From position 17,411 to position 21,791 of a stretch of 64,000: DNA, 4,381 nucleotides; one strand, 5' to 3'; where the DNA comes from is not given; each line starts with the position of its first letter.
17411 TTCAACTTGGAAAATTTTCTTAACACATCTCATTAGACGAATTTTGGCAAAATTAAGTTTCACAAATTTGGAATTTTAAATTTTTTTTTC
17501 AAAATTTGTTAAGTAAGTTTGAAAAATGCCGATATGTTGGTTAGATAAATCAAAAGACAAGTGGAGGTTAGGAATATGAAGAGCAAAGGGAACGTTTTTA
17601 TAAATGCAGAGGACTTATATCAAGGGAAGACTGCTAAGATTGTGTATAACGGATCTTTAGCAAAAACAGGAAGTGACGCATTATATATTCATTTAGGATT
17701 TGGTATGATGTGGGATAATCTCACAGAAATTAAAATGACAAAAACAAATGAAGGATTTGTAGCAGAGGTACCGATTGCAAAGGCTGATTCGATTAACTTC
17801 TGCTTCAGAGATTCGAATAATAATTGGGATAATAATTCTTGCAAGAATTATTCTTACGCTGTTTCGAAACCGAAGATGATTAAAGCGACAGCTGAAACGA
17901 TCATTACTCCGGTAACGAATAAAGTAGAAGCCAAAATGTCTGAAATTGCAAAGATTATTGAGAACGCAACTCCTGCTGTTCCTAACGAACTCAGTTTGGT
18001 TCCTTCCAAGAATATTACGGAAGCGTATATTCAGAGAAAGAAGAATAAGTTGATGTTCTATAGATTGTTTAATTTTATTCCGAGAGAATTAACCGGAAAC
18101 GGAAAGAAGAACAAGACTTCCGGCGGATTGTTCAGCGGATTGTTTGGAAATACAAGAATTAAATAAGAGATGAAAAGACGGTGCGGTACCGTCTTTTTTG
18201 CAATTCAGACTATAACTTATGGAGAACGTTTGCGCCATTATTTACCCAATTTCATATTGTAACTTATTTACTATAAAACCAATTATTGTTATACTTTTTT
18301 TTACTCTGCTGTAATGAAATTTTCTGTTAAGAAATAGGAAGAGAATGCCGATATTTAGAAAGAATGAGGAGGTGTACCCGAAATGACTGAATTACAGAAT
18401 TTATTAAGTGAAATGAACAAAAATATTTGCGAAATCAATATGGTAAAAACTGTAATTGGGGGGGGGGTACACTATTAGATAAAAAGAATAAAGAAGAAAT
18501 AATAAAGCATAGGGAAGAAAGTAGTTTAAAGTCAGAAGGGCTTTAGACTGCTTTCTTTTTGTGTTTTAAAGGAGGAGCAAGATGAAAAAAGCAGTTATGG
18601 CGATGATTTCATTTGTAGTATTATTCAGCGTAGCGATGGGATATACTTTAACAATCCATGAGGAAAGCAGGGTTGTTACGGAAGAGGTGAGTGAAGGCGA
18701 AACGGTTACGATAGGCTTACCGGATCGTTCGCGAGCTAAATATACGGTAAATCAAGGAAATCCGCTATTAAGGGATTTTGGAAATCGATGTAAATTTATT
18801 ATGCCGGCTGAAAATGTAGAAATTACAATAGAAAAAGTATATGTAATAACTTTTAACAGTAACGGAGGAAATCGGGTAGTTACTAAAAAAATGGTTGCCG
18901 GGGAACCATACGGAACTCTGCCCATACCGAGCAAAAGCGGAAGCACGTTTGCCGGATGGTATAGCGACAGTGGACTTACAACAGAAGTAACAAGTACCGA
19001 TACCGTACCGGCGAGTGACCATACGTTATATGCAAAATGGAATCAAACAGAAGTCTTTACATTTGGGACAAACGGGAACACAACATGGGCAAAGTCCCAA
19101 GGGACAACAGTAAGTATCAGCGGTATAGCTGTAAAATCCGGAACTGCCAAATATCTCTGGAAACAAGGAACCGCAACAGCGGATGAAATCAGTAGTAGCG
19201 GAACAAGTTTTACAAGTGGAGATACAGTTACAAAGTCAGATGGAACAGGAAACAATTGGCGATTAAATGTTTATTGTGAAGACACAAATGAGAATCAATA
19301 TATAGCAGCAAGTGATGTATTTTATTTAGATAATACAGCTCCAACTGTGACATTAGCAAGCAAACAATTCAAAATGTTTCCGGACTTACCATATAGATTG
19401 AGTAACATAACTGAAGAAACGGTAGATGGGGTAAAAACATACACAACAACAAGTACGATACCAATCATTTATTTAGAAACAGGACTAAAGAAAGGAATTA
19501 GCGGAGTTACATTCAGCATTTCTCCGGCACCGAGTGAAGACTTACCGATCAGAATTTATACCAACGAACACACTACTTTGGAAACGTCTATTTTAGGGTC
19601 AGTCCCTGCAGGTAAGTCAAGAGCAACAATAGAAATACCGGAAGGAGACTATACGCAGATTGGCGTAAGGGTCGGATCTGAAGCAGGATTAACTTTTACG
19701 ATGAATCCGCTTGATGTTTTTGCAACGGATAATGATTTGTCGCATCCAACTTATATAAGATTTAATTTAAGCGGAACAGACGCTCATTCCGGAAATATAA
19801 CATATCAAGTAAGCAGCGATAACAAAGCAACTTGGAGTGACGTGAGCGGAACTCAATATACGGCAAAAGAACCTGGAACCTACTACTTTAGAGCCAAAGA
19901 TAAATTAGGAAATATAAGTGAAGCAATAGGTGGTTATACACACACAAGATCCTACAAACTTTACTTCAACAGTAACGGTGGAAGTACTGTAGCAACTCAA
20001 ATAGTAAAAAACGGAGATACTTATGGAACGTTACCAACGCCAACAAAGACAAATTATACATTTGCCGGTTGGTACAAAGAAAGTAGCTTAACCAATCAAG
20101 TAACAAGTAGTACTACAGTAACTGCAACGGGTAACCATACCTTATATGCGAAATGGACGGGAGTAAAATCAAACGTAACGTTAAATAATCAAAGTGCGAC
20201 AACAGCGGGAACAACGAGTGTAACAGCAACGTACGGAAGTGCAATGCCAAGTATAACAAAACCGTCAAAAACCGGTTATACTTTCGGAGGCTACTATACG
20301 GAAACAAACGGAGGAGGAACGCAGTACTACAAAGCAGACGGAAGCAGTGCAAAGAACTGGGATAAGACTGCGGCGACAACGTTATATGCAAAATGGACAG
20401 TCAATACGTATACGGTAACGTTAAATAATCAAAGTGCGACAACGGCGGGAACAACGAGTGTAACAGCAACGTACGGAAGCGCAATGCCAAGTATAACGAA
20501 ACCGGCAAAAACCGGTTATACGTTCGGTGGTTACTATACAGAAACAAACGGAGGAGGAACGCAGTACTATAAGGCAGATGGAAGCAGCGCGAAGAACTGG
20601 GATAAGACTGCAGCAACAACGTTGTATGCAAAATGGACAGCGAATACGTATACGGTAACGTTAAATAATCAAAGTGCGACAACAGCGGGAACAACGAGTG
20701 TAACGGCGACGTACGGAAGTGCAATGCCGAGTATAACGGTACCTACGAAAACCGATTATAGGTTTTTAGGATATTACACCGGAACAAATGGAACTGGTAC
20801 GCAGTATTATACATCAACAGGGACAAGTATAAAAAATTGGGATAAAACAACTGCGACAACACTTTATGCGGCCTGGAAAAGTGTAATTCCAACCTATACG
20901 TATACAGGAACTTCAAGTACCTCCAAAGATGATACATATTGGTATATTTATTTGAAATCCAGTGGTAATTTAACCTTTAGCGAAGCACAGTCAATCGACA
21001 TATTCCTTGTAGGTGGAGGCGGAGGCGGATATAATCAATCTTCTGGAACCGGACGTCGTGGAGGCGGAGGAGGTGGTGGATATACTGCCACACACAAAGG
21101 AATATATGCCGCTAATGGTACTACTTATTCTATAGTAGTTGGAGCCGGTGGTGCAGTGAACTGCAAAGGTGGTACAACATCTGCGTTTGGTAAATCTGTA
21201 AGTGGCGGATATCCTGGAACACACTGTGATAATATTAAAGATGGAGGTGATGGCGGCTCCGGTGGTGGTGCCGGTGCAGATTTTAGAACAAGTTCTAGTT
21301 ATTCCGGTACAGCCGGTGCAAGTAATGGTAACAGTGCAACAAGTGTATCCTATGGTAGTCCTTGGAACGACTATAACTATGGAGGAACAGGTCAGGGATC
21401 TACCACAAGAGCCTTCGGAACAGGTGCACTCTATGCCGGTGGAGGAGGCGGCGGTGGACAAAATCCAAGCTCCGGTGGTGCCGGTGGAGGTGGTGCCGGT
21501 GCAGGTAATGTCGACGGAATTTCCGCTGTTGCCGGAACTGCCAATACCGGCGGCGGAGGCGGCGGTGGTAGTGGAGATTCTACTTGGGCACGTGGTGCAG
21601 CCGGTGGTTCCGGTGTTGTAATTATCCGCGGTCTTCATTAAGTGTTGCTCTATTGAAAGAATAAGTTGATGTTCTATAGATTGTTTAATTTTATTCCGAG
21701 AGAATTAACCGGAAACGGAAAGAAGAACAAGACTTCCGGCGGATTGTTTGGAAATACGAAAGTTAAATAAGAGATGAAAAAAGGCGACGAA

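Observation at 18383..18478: G10 homopolymer inside a ribosome-bound leader ORF upstream of a large surface protein gene (candidate phase-variation switch)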

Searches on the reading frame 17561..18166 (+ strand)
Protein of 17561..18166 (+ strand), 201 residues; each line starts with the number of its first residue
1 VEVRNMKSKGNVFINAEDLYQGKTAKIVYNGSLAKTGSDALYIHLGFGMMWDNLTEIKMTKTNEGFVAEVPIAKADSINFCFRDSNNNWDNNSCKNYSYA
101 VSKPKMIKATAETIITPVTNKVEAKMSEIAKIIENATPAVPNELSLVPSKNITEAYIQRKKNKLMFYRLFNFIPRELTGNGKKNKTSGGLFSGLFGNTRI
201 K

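Call 8: search_protein_families(library=pfam, proteins=[window:17561-18166:+])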
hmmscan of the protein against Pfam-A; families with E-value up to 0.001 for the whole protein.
window:17561-18166:+ (201 aa): 2 families
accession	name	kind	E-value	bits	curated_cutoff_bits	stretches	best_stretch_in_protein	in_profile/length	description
PF16760.10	CBM53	-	2e-09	38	27.6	1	26-80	2-57/57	Starch/carbohydrate-binding module (family 53)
PF03423.18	CBM_25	-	4.3e-08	33.9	27.3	1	25-107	6-89/106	Carbohydrate binding domain (family 25)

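Call 22: find_encoding_contigs(protein=window:17576-18166:+, flank=1500, max_places=10)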
Protein window:17576-18166:+ (196 aa): 5 contigs read that carry it; 2 places shown.
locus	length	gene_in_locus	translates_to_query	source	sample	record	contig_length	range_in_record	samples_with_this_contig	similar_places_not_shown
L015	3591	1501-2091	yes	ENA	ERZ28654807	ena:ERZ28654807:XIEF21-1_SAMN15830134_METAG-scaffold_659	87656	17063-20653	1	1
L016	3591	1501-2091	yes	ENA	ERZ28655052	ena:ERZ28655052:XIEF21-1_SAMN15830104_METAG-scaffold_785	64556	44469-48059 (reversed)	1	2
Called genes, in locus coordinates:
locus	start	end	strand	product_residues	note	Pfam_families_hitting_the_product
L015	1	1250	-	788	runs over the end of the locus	PF00395:SLH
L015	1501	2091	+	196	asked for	PF16760:CBM53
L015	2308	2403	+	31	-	-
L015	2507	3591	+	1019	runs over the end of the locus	PF09479:Flg_new, PF21722:Gly_rich_2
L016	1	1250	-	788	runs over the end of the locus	PF00395:SLH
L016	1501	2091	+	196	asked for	PF16760:CBM53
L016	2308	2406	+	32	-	-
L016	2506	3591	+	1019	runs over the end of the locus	PF09479:Flg_new, PF21722:Gly_rich_2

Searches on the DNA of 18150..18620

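Call 9: search_rna_families(source=window, start=18150, end=18620, threshold=evalue, max_evalue=10)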
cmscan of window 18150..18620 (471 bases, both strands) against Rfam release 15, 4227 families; matches with E-value up to 10: 7.
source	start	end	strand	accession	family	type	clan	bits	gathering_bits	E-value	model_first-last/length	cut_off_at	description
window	18150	18199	+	RF02057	STnc40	Gene; sRNA;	-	20.8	45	0.38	20-70/70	5'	Salmonella enterica sRNA STnc40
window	18469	18564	+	RF01477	rli43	Gene; sRNA;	-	18.5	100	0.03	78-175/255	no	Listeria sRNA rli43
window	18308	18361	+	RF02366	Yfr19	Gene; sRNA;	-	17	70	8.4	1-82/82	no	Cyanobacterial functional RNA 19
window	18500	18569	+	RF00994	mir-1255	Gene; miRNA;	-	15.8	63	2.4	1-67/67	no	mir-1255 microRNA precursor family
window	18499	18572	+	RF04060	mir-703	Gene; miRNA;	-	15.8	88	5.1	1-67/67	no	mir-703 microRNA precursor family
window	18500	18571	+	RF00908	MIR529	Gene; miRNA;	-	14.5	75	2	1-131/131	no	MIR529 microRNA precursor family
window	18307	18392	+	RF00277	SNORD49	Gene; snRNA; snoRNA; CD-box;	CL00062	13.9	37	0.91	1-71/71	no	Small nucleolar RNA SNORD49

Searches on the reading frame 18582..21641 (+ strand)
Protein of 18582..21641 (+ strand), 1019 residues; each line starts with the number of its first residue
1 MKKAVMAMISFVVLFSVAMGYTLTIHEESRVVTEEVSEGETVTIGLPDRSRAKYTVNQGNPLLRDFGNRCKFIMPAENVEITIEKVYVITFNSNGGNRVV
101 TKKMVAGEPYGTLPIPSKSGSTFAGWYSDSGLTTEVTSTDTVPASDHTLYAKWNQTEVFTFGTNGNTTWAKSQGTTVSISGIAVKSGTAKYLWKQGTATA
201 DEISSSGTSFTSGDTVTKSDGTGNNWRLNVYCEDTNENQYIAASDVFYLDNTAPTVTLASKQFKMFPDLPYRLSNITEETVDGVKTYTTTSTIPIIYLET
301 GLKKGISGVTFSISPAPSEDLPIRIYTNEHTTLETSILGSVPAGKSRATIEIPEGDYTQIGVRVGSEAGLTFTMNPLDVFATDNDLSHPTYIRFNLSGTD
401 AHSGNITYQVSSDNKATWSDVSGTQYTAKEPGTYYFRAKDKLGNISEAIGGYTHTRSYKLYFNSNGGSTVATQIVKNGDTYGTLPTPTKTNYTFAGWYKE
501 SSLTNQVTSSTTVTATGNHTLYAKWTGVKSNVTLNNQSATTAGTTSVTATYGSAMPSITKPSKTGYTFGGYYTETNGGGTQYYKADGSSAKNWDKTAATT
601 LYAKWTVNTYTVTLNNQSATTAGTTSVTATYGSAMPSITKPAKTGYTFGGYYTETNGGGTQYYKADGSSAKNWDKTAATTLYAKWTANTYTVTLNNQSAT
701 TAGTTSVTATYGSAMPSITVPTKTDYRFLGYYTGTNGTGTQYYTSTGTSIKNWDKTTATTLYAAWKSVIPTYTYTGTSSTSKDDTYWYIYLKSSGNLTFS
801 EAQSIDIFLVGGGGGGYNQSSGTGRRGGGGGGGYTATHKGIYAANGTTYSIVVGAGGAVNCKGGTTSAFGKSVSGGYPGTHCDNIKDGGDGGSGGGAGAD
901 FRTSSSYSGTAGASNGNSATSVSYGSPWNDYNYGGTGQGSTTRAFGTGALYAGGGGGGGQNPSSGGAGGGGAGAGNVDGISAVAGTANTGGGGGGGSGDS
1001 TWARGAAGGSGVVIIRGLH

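Call 8: search_protein_families(library=pfam, proteins=[window:18582-21641:+])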
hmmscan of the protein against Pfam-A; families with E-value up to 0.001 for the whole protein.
window:18582-21641:+ (1019 aa): 2 families
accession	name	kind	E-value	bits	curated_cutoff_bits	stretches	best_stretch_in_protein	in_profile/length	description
PF09479.16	Flg_new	-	2.2e-50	169.1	27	4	458-524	1-65/65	Listeria-Bacteroides repeat domain (List_Bact_rpt)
PF21722.4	Gly_rich_2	-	1.7e-13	51.6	24.3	1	800-1016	12-224/226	Glycine-rich domain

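Call 10: find_encoding_contigs(protein=window:18582-21638:+, flank=3000, max_places=10)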
Protein window:18582-21638:+ (1019 aa): 5 contigs read that carry it; 2 places shown.
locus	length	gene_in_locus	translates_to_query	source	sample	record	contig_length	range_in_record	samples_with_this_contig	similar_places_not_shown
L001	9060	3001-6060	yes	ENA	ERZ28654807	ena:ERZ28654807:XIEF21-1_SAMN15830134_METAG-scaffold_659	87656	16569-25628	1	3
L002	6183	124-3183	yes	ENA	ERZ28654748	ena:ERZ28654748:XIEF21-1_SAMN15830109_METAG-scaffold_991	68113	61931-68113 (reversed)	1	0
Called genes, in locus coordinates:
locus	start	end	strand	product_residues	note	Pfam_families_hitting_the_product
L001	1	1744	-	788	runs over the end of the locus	PF00395:SLH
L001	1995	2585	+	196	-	PF16760:CBM53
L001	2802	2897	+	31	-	-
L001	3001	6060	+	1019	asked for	PF09479:Flg_new, PF21722:Gly_rich_2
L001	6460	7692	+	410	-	PF00070:Pyr_redox (faint), PF00890:FAD_binding_2 (weak), PF01134:GIDA (faint), PF01946:Thi4 (faint), PF03486:HI0933_like, PF01266:DAO (weak), PF07992:Pyr_redox_2, PF22780:HI0933_like_1st, +1 more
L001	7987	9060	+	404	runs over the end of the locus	PF13180:PDZ_2 (faint), PF17820:PDZ_6 (weak), PF05580:Peptidase_S55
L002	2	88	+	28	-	?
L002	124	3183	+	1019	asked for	PF09479:Flg_new, PF21722:Gly_rich_2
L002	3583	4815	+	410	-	PF00070:Pyr_redox (faint), PF00890:FAD_binding_2 (weak), PF01134:GIDA (faint), PF01946:Thi4 (faint), PF03486:HI0933_like, PF01266:DAO (weak), PF07992:Pyr_redox_2, PF22780:HI0933_like_1st, +1 more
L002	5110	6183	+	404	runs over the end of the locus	PF13180:PDZ_2 (faint), PF17820:PDZ_6 (weak), PF05580:Peptidase_S55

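Call 23: list_cluster_members(proteins=[P0002, P0001, window:18582-21638:+])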
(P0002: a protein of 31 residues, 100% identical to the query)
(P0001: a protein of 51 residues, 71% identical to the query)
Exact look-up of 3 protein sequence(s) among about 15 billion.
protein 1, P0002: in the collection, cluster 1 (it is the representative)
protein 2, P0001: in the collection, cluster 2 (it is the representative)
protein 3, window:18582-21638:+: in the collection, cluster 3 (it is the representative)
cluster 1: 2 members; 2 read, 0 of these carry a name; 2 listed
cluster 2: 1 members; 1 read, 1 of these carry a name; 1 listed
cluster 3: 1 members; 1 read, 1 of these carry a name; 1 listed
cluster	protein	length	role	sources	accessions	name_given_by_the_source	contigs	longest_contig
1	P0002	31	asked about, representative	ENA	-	-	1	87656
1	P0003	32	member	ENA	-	-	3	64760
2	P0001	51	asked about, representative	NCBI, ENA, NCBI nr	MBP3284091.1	MAG: hypothetical protein J6M02_01150 [Clostridia bacterium] | hypothetical protein [Clostridia bacterium]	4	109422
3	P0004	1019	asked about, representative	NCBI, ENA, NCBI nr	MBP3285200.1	MAG: InlB B-repeat-containing protein [Clostridia bacterium] | InlB B-repeat-containing protein [Clostridia bacterium]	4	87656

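Call 26: find_encoding_contigs(protein=P0003, flank=4000, max_places=10)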
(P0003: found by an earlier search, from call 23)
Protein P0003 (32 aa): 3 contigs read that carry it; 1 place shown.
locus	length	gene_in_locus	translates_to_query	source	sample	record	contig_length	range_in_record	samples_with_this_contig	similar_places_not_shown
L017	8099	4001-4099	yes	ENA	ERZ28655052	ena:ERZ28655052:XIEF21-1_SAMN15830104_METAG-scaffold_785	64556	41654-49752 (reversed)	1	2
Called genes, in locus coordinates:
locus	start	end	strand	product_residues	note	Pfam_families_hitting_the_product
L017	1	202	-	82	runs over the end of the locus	PF07441:BofA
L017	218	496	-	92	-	PF10704:DUF2508 (weak)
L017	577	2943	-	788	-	PF00395:SLH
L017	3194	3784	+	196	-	PF16760:CBM53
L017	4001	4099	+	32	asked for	-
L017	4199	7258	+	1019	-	PF09479:Flg_new, PF21722:Gly_rich_2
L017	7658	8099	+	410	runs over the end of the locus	PF00070:Pyr_redox (faint), PF00890:FAD_binding_2 (weak), PF01134:GIDA (faint), PF01946:Thi4 (faint), PF03486:HI0933_like, PF01266:DAO (weak), PF07992:Pyr_redox_2, PF22780:HI0933_like_1st, +1 more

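Call 30: find_homologous_proteins(query=window:18582-21638:+, max_evalue=1e-10)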
Query window:18582-21638:+ (1019 aa): 389 proteins with E <= 1e-10 among 8000 candidates; the best 120 are listed.
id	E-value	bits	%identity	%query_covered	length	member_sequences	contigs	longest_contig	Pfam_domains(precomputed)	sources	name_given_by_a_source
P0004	0.0e+0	2224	100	100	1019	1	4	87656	PF21722.5,PF09479.17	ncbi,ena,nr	ncbi:MAG: InlB B-repeat-containing protein [Clostridia bacterium]|nr:InlB B-repeat-containing protei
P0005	0.0e+0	1081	63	48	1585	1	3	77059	PF21722.5,PF09479.17,PF18998.7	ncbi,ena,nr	ncbi:MAG: InlB B-repeat-containing protein [Clostridia bacterium]|nr:InlB B-repeat-containing protei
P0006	3.0e-252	858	47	62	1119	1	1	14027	PF21722.5,PF09479.17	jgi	-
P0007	6.1e-174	599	42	31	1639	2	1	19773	PF09479.17,PF18998.7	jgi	jgi:uncharacterized repeat protein (TIGR02543 family)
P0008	9.8e-155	535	35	38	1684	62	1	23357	PF09479.17,PF07963.18,PF18998.7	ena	-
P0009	7.6e-153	529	35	38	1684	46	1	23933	PF01016.25,PF09479.17,PF07963.18,PF18998.7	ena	-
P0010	3.3e-152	527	35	38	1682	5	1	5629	PF01016.25,PF09479.17,PF07963.18,PF18998.7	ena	-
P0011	7.4e-149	516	32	31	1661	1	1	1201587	PF09479.17,PF26182.1,PF12799.14,PF22359.3,PF02368.25,PF26918.1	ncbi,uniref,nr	ncbi:hypothetical protein CHS0354_000652 [Potamilus streckersoni]|uniref:BIG2 domain-containing prot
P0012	2.1e-147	511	30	30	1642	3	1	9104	PF09479.17,PF18998.7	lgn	-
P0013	2.5e-144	501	36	30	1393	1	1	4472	PF09479.17,PF18998.7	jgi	jgi:uncharacterized repeat protein (TIGR02543 family)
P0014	9.2e-143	496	43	30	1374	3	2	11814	PF09479.17,PF18998.7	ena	-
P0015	2.3e-138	481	35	38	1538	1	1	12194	PF01016.25,PF09479.17,PF07963.18,PF18998.7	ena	-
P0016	3.5e-131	457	37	31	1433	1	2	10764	PF09479.17,PF18998.7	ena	-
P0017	1.2e-129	452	38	25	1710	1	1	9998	PF22073.3,PF09479.17,PF07603.18,PF18998.7,PF22544.3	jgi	jgi:uncharacterized repeat protein (TIGR02543 family)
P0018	4.4e-128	447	36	31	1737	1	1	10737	PF09479.17,PF18998.7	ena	-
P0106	1.2e-47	181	50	23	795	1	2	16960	PF09479.17,PF21939.2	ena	-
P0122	1.0e-43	168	39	30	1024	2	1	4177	PF21722.5,PF09479.17,PF13385.14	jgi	jgi:uncharacterized repeat protein (TIGR02543 family)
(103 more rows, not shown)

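Call 31: find_encoding_contigs(protein=P0005, flank=3000, max_places=6)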
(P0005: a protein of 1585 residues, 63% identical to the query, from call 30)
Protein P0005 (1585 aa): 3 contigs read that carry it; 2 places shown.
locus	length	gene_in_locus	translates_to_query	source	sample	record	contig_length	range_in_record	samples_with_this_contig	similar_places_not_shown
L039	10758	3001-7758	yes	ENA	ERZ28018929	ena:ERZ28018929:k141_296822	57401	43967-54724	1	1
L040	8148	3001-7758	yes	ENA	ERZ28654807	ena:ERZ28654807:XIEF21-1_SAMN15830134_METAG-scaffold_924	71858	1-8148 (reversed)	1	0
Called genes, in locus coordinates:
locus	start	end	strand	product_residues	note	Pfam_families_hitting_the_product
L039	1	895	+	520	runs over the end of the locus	PF08245:Mur_ligase_M, PF02875:Mur_ligase_C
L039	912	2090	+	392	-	PF01820:Dala_Dala_lig_N, PF02786:CPSase_L_D2, PF02222:ATP-grasp (weak), PF07478:Dala_Dala_lig_C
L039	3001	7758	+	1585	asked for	PF18998:Flg_new_2, PF09479:Flg_new, PF21722:Gly_rich_2, PF09479:Flg_new (weak), PF21722:Gly_rich_2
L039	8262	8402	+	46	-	-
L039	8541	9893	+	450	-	PF13173:AAA_14, PF13635:DUF4143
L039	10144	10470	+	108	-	PF22600:MTPAP-like_central (weak), PF01909:NTP_transf_2, PF18765:Polbeta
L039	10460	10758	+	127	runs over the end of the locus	PF05168:HEPN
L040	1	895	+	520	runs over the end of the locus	PF08245:Mur_ligase_M, PF02875:Mur_ligase_C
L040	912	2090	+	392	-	PF01820:Dala_Dala_lig_N, PF02786:CPSase_L_D2, PF02222:ATP-grasp (weak), PF07478:Dala_Dala_lig_C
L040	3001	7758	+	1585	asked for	PF18998:Flg_new_2, PF09479:Flg_new, PF21722:Gly_rich_2, PF09479:Flg_new (weak), PF21722:Gly_rich_2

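Call 32: find_encoding_contigs(protein=P0006, flank=3000, max_places=6)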
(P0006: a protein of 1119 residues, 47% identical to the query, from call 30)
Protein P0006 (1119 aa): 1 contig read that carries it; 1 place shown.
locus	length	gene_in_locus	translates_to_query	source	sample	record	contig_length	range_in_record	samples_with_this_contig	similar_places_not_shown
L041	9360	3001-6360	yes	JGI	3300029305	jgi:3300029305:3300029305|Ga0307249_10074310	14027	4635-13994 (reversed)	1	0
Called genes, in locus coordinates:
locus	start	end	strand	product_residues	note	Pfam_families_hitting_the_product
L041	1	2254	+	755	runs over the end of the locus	PF13567:DUF4131, PF03772:Competence, PF00753:Lactamase_B, PF12706:Lactamase_B_2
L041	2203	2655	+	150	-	PF12670:DUF3792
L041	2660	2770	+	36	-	-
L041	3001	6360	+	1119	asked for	PF09479:Flg_new, PF21722:Gly_rich_2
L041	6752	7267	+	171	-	PF14277:DUF4364, PF14947:HTH_45 (faint)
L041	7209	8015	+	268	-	PF22435:MRM3-like_sub_bind, PF08032:SpoU_sub_bind (weak), PF00588:SpoU_methylase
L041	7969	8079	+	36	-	-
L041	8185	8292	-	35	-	PF07927:HicA_toxin (weak)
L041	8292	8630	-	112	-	-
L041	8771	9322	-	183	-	-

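Call 91: find_encoding_contigs(protein=P0122, flank=1500, max_places=3)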
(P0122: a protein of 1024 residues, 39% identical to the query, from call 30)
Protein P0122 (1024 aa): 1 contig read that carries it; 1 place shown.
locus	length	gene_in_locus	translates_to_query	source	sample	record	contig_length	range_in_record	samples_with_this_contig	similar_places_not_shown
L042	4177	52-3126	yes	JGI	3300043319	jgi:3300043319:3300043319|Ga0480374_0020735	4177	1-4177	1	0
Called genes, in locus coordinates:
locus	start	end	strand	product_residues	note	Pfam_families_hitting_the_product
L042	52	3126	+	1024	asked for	PF09479:Flg_new, PF13385:Laminin_G_3, PF21722:Gly_rich_2, PF13385:Laminin_G_3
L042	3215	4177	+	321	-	?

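Call 92: find_encoding_contigs(protein=P0106, flank=1500, max_places=3)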
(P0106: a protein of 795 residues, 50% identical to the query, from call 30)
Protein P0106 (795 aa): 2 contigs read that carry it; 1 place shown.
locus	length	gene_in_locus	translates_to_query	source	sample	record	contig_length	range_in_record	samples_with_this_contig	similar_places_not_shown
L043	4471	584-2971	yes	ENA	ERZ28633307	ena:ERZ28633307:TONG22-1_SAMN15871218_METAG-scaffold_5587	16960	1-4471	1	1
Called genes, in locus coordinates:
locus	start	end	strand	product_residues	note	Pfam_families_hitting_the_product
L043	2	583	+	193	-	?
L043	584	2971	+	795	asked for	PF09479:Flg_new, PF21939:Gp10_C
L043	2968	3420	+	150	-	-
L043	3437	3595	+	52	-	PF23792:CD1375-like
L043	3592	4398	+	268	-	PF00877:NLPC_P60 (weak), PF25309:ELLD, PF01476:LysM, PF08230:CW_7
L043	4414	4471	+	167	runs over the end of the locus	PF05105:Phage_holin_4_1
